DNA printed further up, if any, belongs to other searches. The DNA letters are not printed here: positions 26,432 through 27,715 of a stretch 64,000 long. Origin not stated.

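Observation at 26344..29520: AT-rich island with a radical SAM/SPASM enzyme, a polyprenyl-phosphate-sugar synthase-like GT2 and a methyltransferase, next to a GT-C transferase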

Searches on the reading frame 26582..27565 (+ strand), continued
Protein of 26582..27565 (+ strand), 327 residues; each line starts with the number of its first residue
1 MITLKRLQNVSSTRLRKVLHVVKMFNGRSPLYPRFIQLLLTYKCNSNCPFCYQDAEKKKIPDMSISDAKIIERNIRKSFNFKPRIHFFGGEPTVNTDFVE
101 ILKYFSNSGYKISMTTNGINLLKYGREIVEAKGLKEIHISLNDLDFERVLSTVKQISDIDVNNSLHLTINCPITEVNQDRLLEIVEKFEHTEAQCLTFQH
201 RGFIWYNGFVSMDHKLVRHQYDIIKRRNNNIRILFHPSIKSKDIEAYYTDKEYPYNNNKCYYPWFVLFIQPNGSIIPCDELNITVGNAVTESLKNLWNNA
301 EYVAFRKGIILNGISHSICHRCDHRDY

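Call 17: find_encoding_contigs(protein=P0016, flank=10000, max_places=1)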
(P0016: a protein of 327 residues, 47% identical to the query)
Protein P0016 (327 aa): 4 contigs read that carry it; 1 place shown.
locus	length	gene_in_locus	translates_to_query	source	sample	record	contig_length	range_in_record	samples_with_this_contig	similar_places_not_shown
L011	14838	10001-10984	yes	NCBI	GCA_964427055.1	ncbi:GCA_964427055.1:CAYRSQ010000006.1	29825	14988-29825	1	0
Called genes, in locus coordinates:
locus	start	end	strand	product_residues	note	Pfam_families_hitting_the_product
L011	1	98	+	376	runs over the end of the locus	PF01855:POR_N, PF17147:PFOR_II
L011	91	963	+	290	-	PF02775:TPP_enzyme_C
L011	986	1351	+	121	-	-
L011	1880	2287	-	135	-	-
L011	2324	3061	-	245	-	PF00149:Metallophos, PF12850:Metallophos_2 (weak)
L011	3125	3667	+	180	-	-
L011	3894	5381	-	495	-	-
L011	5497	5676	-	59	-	-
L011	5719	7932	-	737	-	PF00403:HMA, PF00122:E1-E2_ATPase, PF00702:Hydrolase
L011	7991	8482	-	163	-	PF10080:FtrD-like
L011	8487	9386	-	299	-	PF00403:HMA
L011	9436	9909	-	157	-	PF24034:DUF7343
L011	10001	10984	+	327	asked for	PF04055:Radical_SAM, PF13353:Fer4_12 (weak), PF13186:SPASM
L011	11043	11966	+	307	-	PF01073:3Beta_HSD, PF01370:Epimerase, PF02719:Polysacc_synt_2, PF04321:RmlD_sub_bind, PF13460:NAD_binding_10, PF16363:GDP_Man_Dehyd, PF07993:NAD_binding_4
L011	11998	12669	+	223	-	PF00535:Glycos_transf_2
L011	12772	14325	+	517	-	PF13231:PMT_2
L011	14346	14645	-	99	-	-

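Call 18: find_encoding_contigs(protein=P0004, flank=10000, max_places=1)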
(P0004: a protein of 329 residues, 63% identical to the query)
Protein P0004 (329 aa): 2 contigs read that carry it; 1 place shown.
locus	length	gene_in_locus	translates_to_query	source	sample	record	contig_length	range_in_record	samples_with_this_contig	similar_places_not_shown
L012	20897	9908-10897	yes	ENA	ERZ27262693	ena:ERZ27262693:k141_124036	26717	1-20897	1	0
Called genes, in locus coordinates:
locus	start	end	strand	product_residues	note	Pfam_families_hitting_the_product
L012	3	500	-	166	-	?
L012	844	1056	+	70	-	-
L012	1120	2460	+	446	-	PF01134:GIDA, PF01266:DAO (weak), PF07992:Pyr_redox_2 (weak)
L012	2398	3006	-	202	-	-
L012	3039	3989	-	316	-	PF00005:ABC_tran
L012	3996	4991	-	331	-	PF01408:GFO_IDH_MocA, PF02894:GFO_IDH_MocA_C, PF22725:GFO_IDH_MocA_C3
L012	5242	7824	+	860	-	PF02861:Clp_N, PF23569:NBD_SMAX1 (weak), PF00004:AAA, PF17871:AAA_lid_9, PF00004:AAA (weak), PF07724:AAA_2, PF07728:AAA_5, PF10431:ClpB_D2-small, +6 more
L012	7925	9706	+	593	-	PF13231:PMT_2 (weak)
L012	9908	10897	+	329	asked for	PF04055:Radical_SAM, PF13186:SPASM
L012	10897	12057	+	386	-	PF00535:Glycos_transf_2, PF26629:GT2_TM_C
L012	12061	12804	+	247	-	PF13489:Methyltransf_23, PF13847:Methyltransf_31 (weak), PF08241:Methyltransf_11, PF08242:Methyltransf_12, PF13649:Methyltransf_25 (weak)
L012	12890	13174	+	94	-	-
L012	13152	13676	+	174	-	-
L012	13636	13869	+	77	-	-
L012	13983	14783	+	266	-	-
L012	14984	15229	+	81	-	PF14697:Fer4_21 (faint), PF17179:Fer4_22 (faint), PF12797:Fer4_2 (weak), PF12837:Fer4_6 (weak), PF12838:Fer4_7, PF13237:Fer4_10, PF00037:Fer4 (weak), PF13187:Fer4_9, +4 more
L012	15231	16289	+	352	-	PF01855:POR_N, PF17147:PFOR_II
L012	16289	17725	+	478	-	PF02775:TPP_enzyme_C, PF01558:POR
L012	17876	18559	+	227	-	PF00078:RVT_1, PF08388:GIIM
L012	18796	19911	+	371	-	-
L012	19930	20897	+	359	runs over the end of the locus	-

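Call 19: find_encoding_contigs(protein=P0002, flank=10000, max_places=2)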
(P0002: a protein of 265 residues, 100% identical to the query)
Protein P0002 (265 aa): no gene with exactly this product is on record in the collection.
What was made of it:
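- Tried and rejected: P0002, on an 83.9-kb NCBI contig, is not on record in the look-up (call 19).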

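Call 23: search_solved_structures(query=window:26582-27565:+, max_evalue=0.001, show_alignments=1)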
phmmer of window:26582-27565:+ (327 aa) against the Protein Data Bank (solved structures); distinct sequences matched with E-value up to 0.001: 11.
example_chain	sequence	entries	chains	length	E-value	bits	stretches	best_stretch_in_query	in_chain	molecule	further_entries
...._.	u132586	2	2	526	1.1e-14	57.5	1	39-143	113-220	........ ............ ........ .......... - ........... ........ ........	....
1tv7_A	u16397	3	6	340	8e-07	31.7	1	34-200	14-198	Molybdenum cofactor biosynthesis protein A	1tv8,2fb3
2fb2_A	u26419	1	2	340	1.4e-06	30.9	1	35-202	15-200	Molybdenum cofactor biosynthesis protein A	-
7vob_C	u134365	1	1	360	3.7e-06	29.5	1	33-142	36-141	Cytosylglucuronate decarboxylase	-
7voc_C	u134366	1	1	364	3.8e-06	29.5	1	33-142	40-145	Cytosylglucuronate decarboxylase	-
6efn_A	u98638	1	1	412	4.2e-06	29.3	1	32-300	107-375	Sporulation killing factor maturation protein SkfB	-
8wm2_A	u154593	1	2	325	7e-05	25.3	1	37-144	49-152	Fe-S radical SAM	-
4m7t_A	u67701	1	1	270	0.00018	24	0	257-323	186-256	BtrN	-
4m7s_A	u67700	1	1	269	0.00021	23.7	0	257-323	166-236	BtrN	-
6c8v_A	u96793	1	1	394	0.00024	23.5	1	38-147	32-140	Coenzyme PQQ synthesis protein E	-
5wgg_A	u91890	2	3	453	0.00053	22.4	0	36-121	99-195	Radical SAM domain protein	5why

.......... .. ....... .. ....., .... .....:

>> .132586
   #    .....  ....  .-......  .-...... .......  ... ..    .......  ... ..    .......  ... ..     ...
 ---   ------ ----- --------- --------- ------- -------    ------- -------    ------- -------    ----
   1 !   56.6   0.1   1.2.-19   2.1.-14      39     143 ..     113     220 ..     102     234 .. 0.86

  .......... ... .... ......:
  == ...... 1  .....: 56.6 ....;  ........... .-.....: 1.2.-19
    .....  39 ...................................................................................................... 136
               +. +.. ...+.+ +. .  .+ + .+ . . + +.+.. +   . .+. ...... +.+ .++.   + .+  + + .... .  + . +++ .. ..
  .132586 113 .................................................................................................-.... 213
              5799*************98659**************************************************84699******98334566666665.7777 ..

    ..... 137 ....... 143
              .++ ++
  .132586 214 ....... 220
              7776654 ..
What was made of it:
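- On Twitch subfamily (one auxiliary cluster, BtrN-like): The BtrN twitch region aligns to residues 257-323 (call 23).
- The best PDB sequence hit of the rSAM is the lipid-modifying GDGT-MAS (call 23).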

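Call 29: find_related_loci(query=A1, collection=genome_contigs, flank=10000)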
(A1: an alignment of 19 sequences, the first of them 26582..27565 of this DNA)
Query A1 (327 aa) in genome_contigs; peptide patterns used: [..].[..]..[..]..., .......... (x = any residue, [..] = any of these).
413 stretches matched a pattern; 170 encode a relative of the query (tblastn E <= 1e-3); the best 80 are kept; 80 distinct loci.
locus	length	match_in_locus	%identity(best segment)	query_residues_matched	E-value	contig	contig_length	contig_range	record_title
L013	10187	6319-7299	80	1-327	0e+0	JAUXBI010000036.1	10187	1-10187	MAG: Syntrophaceae bacterium isolate CSMAG_2795 CSMAG_2795_k117_5626941_length_10187_cov_8.0000, whole genome shotgun se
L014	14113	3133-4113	80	1-327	0e+0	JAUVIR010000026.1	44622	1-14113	MAG: Candidatus Fermentibacteria bacterium isolate CSMAG_433 CSMAG_433_k127_913818_length_44622_cov_40.2087, whole genom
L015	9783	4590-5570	65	1-327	2e-155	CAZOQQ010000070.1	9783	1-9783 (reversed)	MAG TPA_asm: uncultured bacterium isolate binchicken_co67_278 genome assembly, contig: NODE_7724_length_9783_cov_5.01655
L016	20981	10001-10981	63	1-327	7e-152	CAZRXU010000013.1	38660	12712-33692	MAG TPA_asm: uncultured bacterium isolate binchicken_co67_272 genome assembly, contig: NODE_939_length_38660_cov_9.27082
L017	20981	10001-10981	61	1-327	1e-141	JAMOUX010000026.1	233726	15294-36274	MAG: Candidatus Fermentibacteraceae bacterium isolate PIR-30_metabat1_scaf2bin.043 PIR-30_scaffold_4_c2, whole genome sh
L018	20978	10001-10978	48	2-327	1e-105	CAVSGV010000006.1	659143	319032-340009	MAG: uncultured bacterium isolate MFD01476.bin.2.44 genome assembly, contig: contig_89028, whole genome shotgun sequence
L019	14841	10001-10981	47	1-327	6e-101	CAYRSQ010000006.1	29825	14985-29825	MAG TPA_asm: uncultured archaeon isolate SRP178699_co1_573 genome assembly, contig: NODE_1666_length_29825_cov_5.933591,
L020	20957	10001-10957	47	2-327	1e-98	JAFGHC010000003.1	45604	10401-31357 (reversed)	MAG: Candidatus Saganbacteria bacterium isolate Zod_Metabat.143 k87_967297, whole genome shotgun sequence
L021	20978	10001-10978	45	2-327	8e-98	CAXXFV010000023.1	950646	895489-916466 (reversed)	MAG: bacterium isolate e055f79f-11b1-469d-a678-3d38a7c05fec genome assembly, contig: contig_23, whole genome shotgun seq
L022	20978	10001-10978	45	2-327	2e-96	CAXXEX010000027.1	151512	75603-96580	MAG: Acidobacteriota bacterium isolate c8e4eff3-c4ba-44cb-9c6f-c942488c074e genome assembly, contig: contig_27, whole ge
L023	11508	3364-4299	43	15-327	3e-85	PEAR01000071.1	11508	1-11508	MAG: Candidatus Omnitrophota bacterium isolate Cal1bin1 scaffold188, whole genome shotgun sequence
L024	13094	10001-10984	36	1-327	1e-75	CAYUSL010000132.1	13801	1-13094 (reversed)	MAG TPA_asm: uncultured bacterium isolate binchicken_co118_326 genome assembly, contig: NODE_4872_length_13801_cov_12.04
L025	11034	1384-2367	36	1-327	6e-75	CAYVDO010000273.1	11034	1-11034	MAG TPA_asm: uncultured bacterium isolate binchicken_co245_204 genome assembly, contig: NODE_7025_length_11034_cov_5.978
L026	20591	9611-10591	35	2-327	2e-69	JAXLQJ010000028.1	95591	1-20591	MAG: bacterium isolate STL-UNK1 C4.31.fa-28, whole genome shotgun sequence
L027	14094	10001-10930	36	19-327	1e-58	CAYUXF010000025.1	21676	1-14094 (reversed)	MAG TPA_asm: uncultured bacterium isolate SRP263991_co7_854 genome assembly, contig: NODE_3793_length_21676_cov_13.91170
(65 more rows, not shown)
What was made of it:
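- The rSAM family is patchy across phyla, including an archaeon and CPR bacteria (call 29).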

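Call 53: predict_structure(alignment_id=A1)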
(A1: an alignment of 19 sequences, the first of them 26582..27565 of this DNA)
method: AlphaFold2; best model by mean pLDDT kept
length: 327 residues; sequences in the alignment: 19
mean_pLDDT: 85.6   pTM: 0.88
mean pLDDT of the five models: 85.6, 84.8, 84.1, 83.3, 80.5
residues with pLDDT >= 90: 178; 70-90: 99; 50-70: 47; < 50: 3
segments of 3 or more residues with pLDDT < 50: none
pLDDT, mean of each block of 10 residues (from residue 1): 70 65 82 92 73 77 97 97 91 94 98 92 94 95 84 94 93 89 95 92 54 91 95 88 87 67 86 89 91 94 88 67 57
secondary structure, 60 per line:
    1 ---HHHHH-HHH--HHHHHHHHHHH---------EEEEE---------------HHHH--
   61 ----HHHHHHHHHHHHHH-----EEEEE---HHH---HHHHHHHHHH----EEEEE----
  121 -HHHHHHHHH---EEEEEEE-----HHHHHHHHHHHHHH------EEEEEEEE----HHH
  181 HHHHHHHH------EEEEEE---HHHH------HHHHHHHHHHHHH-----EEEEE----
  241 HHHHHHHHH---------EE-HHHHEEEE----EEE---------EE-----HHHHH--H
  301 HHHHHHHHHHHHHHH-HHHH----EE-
elements in order: H4-8 H15-25 E35-39 H55-58 H65-78 E84-88 H98-107 E112-116 H122-130 E134-140 H146-159 E166-173 H178-188 E195-200 H204-207 H214-226 E232-236 H241-249 H262-265 E266-269 E274-276 H293-297 H300-315 H317-320
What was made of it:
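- On Radical SAM superfamily (PF04055): The AF2 model has pLDDT 85.6 with alternating strand-helix elements (call 53).
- On RiPP maturase radical SAM enzymes: There is no extra N-terminal domain in the 327-aa model (call 53).
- The protein is 327 aa, with no N-terminal RRE-type domain in the model (call 53).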

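Call 54: search_protein_representatives(alignment_id=A1)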
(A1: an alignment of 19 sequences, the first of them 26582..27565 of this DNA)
Query: 19 sequences, 327 profile positions. Proteins with E-value up to 0.001 (for the whole library): 51425; up to 1e-10: 8487; up to 1e-30: 273. The best 150 are listed.
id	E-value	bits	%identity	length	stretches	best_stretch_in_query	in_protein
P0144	1.3e-118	412.0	-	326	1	1-326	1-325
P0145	1.9e-102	359.0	-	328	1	1-327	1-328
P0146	7.8e-96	337.2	-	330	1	2-326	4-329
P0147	4.0e-95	334.9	-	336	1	1-327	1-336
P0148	1.4e-94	333.1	-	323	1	3-327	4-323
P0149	4.8e-93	328.0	-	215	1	114-327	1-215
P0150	4.0e-88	311.8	-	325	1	2-327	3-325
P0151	8.5e-84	297.6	-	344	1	4-327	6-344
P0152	6.0e-73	262.0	-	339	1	2-327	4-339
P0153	6.1e-73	261.9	-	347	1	20-326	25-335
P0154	7.6e-72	258.4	-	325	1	6-326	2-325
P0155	3.2e-63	230.0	-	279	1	61-326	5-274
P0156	4.6e-62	226.2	-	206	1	1-135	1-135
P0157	3.5e-60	220.0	-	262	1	63-326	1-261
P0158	1.1e-58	215.1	-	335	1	19-327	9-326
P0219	1.6e-40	155.4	-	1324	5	206-323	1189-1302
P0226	1.4e-39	152.3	-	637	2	28-310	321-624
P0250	5.5e-37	143.8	-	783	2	27-314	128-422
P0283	4.8e-35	137.4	-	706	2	32-298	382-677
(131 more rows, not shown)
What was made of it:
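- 26582..27565 (+): Radical SAM enzyme with a twitch-type (truncated SPASM) C-terminal domain, 327 aa. The family is rare. 273 clusters at 50% identity reach E<=1e-30 among 1.84 billion representatives (call 54).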

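Call 58: fold_search(model_id=the predicted structure, library=pdb)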
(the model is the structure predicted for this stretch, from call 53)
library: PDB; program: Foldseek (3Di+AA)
matches with E <= 10: 1586; with E <= 0.001: 87
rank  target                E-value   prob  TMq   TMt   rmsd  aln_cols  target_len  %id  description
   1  5v1s_B                4.5e-12  1.00  0.66  0.52   6.9       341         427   18  Crystal structure of Streptococcus suis SuiB bound to S-adenosylmethionine (released 2017-08-30)
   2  5v1t_A                5.4e-12  1.00  0.68  0.52   6.9       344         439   18  Crystal structure of Streptococcus suis SuiB bound to precursor peptide SuiA (released 2017-08-30)
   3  5v1q_B                1.5e-11  1.00  0.66  0.50   6.9       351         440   18  Crystal structure of Streptococcus suis SuiB (released 2017-08-30)
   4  5v1s_A                1.5e-11  1.00  0.65  0.52   6.8       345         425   19  Crystal structure of Streptococcus suis SuiB bound to S-adenosylmethionine (released 2017-08-30)
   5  5v1q_A                1.1e-10  1.00  0.66  0.52   6.9       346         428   18  Crystal structure of Streptococcus suis SuiB (released 2017-08-30)
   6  7vob                  4.8e-10  1.00  0.68  0.68   4.1       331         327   15  The crystal structure of a Radical SAM Enzyme BlsE involved in the Biosynthesis of Blasticidin S (released 2022-05-04)
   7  8hzv_C                9.1e-10  1.00  0.62  0.45   5.4       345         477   14  The crystal structure of a Radical SAM Enzyme DesII (released 2024-07-10)
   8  8hzv_A                1.1e-09  1.00  0.62  0.44   6.1       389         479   12  The crystal structure of a Radical SAM Enzyme DesII (released 2024-07-10)
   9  8hzy_B                2.7e-09  1.00  0.62  0.46   6.0       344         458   14  The crystal structure of a Radical SAM Enzyme DesII (released 2024-07-10)
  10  6c8v                  2.9e-09  1.00  0.59  0.61   5.4       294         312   17  X-ray structure of PqqE from Methylobacterium extorquens (released 2018-02-14)
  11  8hzv_D                3.8e-09  1.00  0.60  0.44   5.9       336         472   13  The crystal structure of a Radical SAM Enzyme DesII (released 2024-07-10)
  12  4m7t                  4.1e-09  1.00  0.44  0.56   9.3       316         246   16  Crystal structure of BtrN in complex with AdoMet and 2-DOIA (released 2013-10-02)
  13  8hzy_A                4.8e-09  1.00  0.64  0.47   5.5       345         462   14  The crystal structure of a Radical SAM Enzyme DesII (released 2024-07-10)
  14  8hzv_B                7.2e-09  1.00  0.62  0.45   5.8       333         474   15  The crystal structure of a Radical SAM Enzyme DesII (released 2024-07-10)
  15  5wgg_A                1.0e-08  1.00  0.62  0.48   7.5       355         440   18  Structural Insights into Thioether Bond Formation in the Biosynthesis of Sactipeptides (released 2017-07-26)
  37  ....                  1.4e-06  1.00  0.45  0.31   4.9       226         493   24  X-ray crystal structure of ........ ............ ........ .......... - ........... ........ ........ (GDGT-MAS) from Met (released 2022-08-31)
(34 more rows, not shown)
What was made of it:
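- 26582..27565 (+): The best reciprocal structural match is BlsE 7vob (TM 0.68/0.68), followed by SuiB, DesII, BtrN, anSME, AbmM and viperin (calls 53, 58).
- On Radical SAM superfamily (PF04055): 87 PDB matches reach E<=0.001, and all of the 50 listed are radical SAM enzymes (call 58).
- Closest known: Twitch-domain and related carbohydrate-modifying radical SAM enzymes: BtrN. Different: Sequence identity is 12-16% to these three enzymes in the Foldseek alignments (call 58).
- The closest rSAM structures include the sugar- and nucleotide-modifying enzymes BlsE, DesII, BtrN, AbmM and viperin (call 58). The top Foldseek hit by E-value is the peptide-modifying SuiB (call 58). The structural match to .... 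is weak (TM 0.45/0.31), whereas BlsE gives 0.68/0.68 (call 58). SuiB, CteB and SkfB are among the structural matches (call 58).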

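Call 60: search_protein_families(library=pfam, proteins=[L004:10942-12315:-, L008:7472-8848:+, L008:5859-7475:+, L010:12124-13887:+, L010:7400-8920:+, L004:13456-14553:-], max_evalue=0.01)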
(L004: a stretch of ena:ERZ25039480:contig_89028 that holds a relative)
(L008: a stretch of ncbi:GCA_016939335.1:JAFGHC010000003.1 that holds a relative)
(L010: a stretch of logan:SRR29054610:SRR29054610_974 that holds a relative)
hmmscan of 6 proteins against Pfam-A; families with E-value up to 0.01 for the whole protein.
L004:10942-12315:- (457 aa): 1 family
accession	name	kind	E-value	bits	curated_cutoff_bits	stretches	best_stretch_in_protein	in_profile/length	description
PF13231.12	PMT_2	-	1.3e-05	25.9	26.1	1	187-324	23-156/160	Dolichyl-phosphate-mannose-protein mannosyltransferase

L008:7472-8848:+ (458 aa): 0 families

L008:5859-7475:+ (538 aa): 0 families

L010:12124-13887:+ (587 aa): 0 families

L010:7400-8920:+ (506 aa): 0 families

L004:13456-14553:- (365 aa): 1 family
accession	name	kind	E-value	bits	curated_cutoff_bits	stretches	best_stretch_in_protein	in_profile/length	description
PF13858.11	DUF4199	-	0.0036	18.2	32.3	1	192-243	28-82/165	Protein of unknown function (DUF4199)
